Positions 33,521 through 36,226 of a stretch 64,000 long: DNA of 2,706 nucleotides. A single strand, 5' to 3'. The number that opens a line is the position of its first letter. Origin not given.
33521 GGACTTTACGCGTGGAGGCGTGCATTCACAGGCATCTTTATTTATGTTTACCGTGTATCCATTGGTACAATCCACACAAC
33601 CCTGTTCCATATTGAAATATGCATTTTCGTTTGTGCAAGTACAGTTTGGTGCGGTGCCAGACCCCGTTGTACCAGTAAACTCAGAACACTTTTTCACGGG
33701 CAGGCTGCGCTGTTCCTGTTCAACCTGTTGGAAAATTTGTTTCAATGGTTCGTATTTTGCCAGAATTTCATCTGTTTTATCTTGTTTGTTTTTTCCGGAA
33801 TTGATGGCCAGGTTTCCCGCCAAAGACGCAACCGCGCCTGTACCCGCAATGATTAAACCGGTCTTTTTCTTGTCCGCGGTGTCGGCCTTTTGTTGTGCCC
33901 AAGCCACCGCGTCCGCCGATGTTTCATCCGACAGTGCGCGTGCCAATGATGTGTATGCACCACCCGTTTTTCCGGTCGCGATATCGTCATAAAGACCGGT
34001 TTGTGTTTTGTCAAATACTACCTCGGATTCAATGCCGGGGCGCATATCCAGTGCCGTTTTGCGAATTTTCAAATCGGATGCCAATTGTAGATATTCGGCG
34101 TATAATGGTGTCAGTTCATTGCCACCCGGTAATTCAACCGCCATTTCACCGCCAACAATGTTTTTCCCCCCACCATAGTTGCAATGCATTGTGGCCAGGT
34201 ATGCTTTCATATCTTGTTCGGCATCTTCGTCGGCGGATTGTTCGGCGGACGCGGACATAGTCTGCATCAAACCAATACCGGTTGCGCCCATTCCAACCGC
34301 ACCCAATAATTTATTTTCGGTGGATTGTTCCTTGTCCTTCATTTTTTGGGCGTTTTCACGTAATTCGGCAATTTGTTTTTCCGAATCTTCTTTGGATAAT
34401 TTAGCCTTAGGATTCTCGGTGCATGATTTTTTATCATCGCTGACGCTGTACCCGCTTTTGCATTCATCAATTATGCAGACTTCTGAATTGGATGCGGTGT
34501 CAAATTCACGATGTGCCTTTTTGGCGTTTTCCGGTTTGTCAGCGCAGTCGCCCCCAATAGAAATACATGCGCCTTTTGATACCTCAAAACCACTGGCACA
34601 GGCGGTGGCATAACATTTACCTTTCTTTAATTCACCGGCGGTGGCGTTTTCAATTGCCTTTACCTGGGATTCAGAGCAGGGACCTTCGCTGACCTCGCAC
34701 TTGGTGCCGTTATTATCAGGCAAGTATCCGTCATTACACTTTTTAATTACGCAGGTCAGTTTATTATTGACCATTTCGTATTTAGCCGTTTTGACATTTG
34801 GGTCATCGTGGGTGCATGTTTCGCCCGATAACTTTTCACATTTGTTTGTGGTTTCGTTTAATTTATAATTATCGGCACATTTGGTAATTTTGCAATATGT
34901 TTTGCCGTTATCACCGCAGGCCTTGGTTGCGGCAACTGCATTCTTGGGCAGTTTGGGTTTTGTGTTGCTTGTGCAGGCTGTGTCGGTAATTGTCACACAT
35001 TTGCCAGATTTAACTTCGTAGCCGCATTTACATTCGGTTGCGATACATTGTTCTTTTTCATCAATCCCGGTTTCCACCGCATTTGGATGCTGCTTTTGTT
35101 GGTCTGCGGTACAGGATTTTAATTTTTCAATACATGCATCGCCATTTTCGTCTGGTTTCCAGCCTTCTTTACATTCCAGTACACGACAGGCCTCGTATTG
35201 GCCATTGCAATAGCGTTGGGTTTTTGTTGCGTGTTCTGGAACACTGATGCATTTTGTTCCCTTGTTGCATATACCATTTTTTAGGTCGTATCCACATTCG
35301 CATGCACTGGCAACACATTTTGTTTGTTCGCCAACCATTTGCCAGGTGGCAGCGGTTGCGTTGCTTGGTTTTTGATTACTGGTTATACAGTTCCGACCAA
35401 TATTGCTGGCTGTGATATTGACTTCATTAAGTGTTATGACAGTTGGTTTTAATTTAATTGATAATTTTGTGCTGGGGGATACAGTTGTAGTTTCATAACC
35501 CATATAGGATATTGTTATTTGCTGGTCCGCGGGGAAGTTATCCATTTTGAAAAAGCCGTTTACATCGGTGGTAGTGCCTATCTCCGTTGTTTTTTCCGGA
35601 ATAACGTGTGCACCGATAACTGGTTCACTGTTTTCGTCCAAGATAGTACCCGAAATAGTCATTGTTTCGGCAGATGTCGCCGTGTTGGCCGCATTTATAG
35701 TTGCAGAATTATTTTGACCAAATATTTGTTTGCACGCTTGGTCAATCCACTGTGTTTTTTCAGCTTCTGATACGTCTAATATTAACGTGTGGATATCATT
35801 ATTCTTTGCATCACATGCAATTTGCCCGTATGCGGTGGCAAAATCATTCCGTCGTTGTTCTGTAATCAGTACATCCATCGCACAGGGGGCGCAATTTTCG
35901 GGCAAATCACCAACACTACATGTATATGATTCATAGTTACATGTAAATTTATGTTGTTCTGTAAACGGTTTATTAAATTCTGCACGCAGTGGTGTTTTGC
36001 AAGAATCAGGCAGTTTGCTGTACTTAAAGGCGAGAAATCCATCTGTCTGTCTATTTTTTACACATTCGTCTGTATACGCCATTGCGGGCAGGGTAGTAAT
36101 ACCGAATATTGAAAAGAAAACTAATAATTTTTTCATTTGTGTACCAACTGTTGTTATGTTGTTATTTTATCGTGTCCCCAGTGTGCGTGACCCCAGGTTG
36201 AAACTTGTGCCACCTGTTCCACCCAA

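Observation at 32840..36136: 1098-aa OmpA-anchored surface protein built from C-x2-G-Y/F-x6-C modules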

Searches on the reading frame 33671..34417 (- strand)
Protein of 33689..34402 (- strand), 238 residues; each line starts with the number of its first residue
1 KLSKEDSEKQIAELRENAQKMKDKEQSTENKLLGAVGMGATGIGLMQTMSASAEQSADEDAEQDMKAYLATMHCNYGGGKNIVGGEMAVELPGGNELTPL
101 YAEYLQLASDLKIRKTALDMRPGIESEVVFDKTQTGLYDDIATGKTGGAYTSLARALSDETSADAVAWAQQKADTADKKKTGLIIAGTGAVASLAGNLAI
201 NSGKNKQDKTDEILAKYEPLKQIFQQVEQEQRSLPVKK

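Call 17: search_protein_families(library=pfam, proteins=[window:33689-34402:-], max_evalue=10)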
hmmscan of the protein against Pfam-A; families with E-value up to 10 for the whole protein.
seq(238 aa): 0 families

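Call 22: search_solved_structures(query=A2, max_evalue=10)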
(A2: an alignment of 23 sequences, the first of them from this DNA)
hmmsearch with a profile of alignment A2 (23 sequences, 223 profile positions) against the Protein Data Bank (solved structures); distinct sequences matched with E-value up to 10: 2.
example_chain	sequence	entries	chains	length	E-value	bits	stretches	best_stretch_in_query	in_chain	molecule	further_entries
3zq3_A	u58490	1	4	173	0.5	13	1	90-136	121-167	OBP3 PROTEIN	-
3cmv_A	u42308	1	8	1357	1.5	11.5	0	12-88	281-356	Protein recA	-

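Call 32: search_protein_representatives(alignment_id=A2)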
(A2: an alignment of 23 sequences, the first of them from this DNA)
Query: 23 sequences, 223 profile positions. Proteins with E-value up to 0.001 (for the whole library): 867; up to 1e-10: 820; up to 1e-30: 720. The best 150 are listed.
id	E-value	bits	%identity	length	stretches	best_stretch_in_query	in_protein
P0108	2.1e-109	380.6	-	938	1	3-223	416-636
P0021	1.0e-108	378.4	-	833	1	2-223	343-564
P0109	1.5e-108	377.8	-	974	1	2-222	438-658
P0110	8.8e-108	375.3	-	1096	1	2-223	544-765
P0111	1.7e-107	374.3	-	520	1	2-222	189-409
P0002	2.2e-107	374.0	-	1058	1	2-223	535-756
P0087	5.8e-107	372.6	-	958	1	2-222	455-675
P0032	6.4e-107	372.5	-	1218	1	2-223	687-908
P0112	1.2e-106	371.5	-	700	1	2-223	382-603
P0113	1.4e-105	368.1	-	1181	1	2-221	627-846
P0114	6.0e-105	366.0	-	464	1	5-222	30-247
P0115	1.4e-104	364.8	-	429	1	2-221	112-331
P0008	3.5e-104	363.5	-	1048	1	2-223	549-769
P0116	1.1e-103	361.8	-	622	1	2-222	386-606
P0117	3.3e-102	357.1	-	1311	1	2-223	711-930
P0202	7.6e-90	316.6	-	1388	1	12-222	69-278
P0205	1.4e-89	315.8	-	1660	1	13-222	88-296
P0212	1.4e-88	312.5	-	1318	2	8-221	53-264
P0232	3.3e-86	304.7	-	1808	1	8-222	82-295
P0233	4.7e-86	304.2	-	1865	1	2-223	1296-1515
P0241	1.0e-84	299.8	-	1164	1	8-221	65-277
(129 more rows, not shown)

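Call 45: predict_structure(alignment_id=A3)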
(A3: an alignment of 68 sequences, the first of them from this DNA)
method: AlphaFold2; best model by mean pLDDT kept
length: 249 residues; sequences in the alignment: 68
mean_pLDDT: 75.7   pTM: 0.48
mean pLDDT of the five models: 75.7, 74.3, 72.4, 68.8, 61.9
residues with pLDDT >= 90: 20; 70-90: 160; 50-70: 66; < 50: 3
segments of 3 or more residues with pLDDT < 50: none
pLDDT, mean of each block of 10 residues (from residue 1): 68 81 73 67 69 82 88 81 77 73 83 86 83 58 54 70 90 90 82 70 67 70 78 78 72
secondary structure, 60 per line:
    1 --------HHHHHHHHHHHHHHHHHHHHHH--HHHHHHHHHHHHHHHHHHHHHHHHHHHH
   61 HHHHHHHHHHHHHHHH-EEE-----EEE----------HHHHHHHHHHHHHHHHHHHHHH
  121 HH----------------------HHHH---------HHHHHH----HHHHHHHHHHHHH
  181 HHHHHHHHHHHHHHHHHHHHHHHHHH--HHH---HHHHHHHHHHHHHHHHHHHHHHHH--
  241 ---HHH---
elements in order: H9-30 H33-76 E78-80 E86-88 H99-122 H145-148 H158-163 H168-206 H215-238

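Call 49: find_related_loci(query=A2, collection=genome_contigs, flank=10000)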
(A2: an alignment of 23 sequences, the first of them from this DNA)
Query A2 (223 aa) in genome_contigs; peptide patterns used: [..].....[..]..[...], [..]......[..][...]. (x = any residue, [..] = any of these).
366 stretches matched a pattern; 297 encode a relative of the query (tblastn E <= 1e-3); the best 80 are kept; 80 distinct loci.
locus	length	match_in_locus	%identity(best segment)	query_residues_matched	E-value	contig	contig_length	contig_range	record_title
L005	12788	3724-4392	68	1-223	2e-97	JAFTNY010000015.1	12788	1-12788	MAG: Alphaproteobacteria bacterium isolate RGIG3991 Roe_deer_Cecum-4__c114385, whole genome shotgun sequence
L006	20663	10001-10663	65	2-222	6e-93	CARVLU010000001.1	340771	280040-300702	MAG TPA_asm: uncultured Alphaproteobacteria bacterium isolate MGBC118324 genome assembly, contig: MGBC118324.1, whole ge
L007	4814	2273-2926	67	1-218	8e-93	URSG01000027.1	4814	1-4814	uncultured Rickettsiales bacterium isolate UMGS1303 genome assembly, contig: NODE_5133_length_4814_cov_5.235974, whole g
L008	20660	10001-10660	65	2-221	2e-92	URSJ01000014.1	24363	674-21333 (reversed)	uncultured Rickettsiales bacterium isolate UMGS1304 genome assembly, contig: NODE_271_length_24363_cov_8.41003, whole ge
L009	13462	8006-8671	70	2-223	2e-92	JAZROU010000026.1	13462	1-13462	MAG: Candidatus Enterousia sp. isolate T1900045388_YK20190078.MAGScoT_cleanbin_000020 SGB_6918_k141_1023032, whole genom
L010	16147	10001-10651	65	2-218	7e-91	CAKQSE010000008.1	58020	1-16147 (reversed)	MAG: uncultured Alphaproteobacteria bacterium isolate REFINED_METABAT215_TOP10_CONTIGS_1500_ASSEMBLY_K77_MERGED__Hadza_M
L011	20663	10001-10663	69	3-223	3e-90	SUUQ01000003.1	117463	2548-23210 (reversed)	MAG: Alphaproteobacteria bacterium isolate SIG50 NODE_3727_length_117463_cov_8.411016, whole genome shotgun sequence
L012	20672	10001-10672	64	1-223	3e-90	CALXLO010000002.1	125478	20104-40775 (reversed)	MAG: uncultured Alphaproteobacteria bacterium isolate BRZ_DB__bin25 genome assembly, contig: BRZ_DB__NODE_96_length_1254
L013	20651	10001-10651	65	2-218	4e-90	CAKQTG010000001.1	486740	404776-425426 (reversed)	MAG: uncultured Alphaproteobacteria bacterium isolate REFINED_METABAT215_TOP10_CONTIGS_1500_ASSEMBLY_K77_MERGED__Hadza_M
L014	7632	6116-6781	69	2-223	4e-89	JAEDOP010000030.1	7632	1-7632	MAG: Alphaproteobacteria bacterium isolate MAG321 NODE_8218_length_7632_cov_4.119308, whole genome shotgun sequence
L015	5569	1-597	70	25-223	5e-89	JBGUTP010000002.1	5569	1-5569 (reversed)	MAG: Candidatus Enterousia sp. isolate fecal_MAG_67 fecal_MAG_67_contig_0002, whole genome shotgun sequence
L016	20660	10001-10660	65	3-223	4e-88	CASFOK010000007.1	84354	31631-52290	uncultured proteobacterium isolate SI.B28.metabat-bins.76 genome assembly, contig: SI.B28.metabat-bins.76.fa_k141_82633,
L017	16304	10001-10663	63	2-223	1e-87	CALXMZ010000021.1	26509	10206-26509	MAG: uncultured Alphaproteobacteria bacterium isolate E02__bin298 genome assembly, contig: E02__k127_5605256, whole geno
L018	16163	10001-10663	68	2-222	1e-87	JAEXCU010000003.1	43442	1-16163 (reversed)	MAG: Proteobacteria bacterium isolate OH_HBB_125 k127_349625, whole genome shotgun sequence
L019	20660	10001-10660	65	3-223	3e-87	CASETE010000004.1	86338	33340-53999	uncultured proteobacterium isolate SI.O98.metabat-bins.90 genome assembly, contig: SI.O98.metabat-bins.90.fa_k141_140240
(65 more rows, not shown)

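Call 59: search_protein_families(library=pfam, proteins=[P0202, P0205, P0232, P0241, P0212, P0233], max_evalue=0.01)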
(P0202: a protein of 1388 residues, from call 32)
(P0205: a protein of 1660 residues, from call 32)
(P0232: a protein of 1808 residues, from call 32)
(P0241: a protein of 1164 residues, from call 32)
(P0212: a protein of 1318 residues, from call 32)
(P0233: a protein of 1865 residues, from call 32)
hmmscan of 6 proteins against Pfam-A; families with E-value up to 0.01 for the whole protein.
P0202 (1388 aa): 0 families

P0205 (1660 aa): 0 families

P0232 (1808 aa): 0 families

P0241 (1164 aa): 1 family
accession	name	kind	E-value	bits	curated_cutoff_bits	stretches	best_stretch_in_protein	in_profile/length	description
PF04961.17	FTCD_C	-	0.0072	16.5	24.5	1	240-309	19-84/182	Formiminotransferase-cyclodeaminase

P0212 (1318 aa): 0 families

P0233 (1865 aa): 3 families
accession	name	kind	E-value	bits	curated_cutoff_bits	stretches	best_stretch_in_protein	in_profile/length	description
PF13620.12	CarboxypepD_reg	-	1.1e-09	39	32.3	2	294-358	1-66/82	Carboxypeptidase regulatory-like domain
PF13715.12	CarbopepD_reg_2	-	7.7e-09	35.9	32.2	1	295-373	1-80/88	CarboxypepD_reg-like domain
PF00691.25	OmpA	-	2.6e-07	31.3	27.2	1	1711-1796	1-74/98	OmpA family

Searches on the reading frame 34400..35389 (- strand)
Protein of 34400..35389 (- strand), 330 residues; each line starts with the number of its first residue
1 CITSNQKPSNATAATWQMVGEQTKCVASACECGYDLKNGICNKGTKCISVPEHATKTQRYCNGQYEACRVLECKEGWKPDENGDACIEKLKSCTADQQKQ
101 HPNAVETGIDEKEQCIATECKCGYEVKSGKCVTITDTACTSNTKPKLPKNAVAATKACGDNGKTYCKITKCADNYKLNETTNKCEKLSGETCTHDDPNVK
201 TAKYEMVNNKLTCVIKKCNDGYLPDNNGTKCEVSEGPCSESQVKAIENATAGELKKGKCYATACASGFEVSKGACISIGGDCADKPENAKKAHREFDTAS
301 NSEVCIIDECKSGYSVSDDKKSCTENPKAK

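Call 17: search_protein_families(library=pfam, proteins=[window:34400-35389:-], max_evalue=10)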
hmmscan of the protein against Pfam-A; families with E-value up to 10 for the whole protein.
seq(330 aa): 3 families
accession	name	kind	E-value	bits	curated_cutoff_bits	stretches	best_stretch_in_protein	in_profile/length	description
PF21671.2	CPL1-like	-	1.9e-11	44.3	27.4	5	273-323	14-59/60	Protein CPL1-like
PF10623.15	PilI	-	0.0027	17.7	25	2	181-217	9-45/77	Plasmid conjugative transfer protein PilI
PF12662.13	cEGF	-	0.015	15.6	26.6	2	309-324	5-20/24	Complement Clr-like EGF-like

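Call 66: search_solved_structures(query=window:34400-35389:-, max_evalue=10, show_alignments=2)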
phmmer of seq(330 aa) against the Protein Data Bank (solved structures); distinct sequences matched with E-value up to 10: 1.
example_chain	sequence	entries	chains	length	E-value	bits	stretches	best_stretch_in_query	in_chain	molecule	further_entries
9etn_A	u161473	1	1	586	0.24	13.8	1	30-88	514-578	Cartilage acidic protein 1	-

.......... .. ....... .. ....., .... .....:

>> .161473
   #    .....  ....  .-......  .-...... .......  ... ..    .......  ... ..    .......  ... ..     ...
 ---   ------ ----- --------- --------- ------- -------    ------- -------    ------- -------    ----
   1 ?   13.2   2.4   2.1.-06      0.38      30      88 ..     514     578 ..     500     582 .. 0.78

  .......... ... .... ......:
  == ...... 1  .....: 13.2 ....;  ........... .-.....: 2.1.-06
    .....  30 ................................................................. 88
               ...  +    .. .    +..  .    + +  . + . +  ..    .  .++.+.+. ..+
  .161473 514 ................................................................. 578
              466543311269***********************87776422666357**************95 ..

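Call 67: find_homologous_proteins(query=window:34400-35389:-, max_evalue=0.01)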
Query seq(330 aa) (330 aa): 2 proteins with E <= 0.01 among 800 candidates.
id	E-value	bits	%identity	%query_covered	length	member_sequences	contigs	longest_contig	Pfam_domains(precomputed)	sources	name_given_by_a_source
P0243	3.1e-82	295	56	80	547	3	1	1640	PF12662.14,PF13715.13,PF13620.13,PF21671.3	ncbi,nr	ncbi:MAG: carboxypeptidase-like regulatory domain-containing protein, partial [Alphaproteobacteria b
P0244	2.6e-38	150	59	40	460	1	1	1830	PF13715.13,PF13620.13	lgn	-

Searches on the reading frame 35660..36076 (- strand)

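Call 17: search_protein_families(library=pfam, proteins=[window:35660-36076:-], max_evalue=10)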
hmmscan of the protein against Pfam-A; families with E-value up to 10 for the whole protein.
seq(139 aa): 2 families
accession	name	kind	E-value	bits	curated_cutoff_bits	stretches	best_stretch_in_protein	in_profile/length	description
PF12106.13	Colicin_E5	-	0.02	15.6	25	1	73-113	45-86/88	Colicin E5 ribonuclease domain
PF22233.2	PhyR_sigma-like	-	0.24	11.6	27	1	99-118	28-47/50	Response regulator PhyR, sigma-like domain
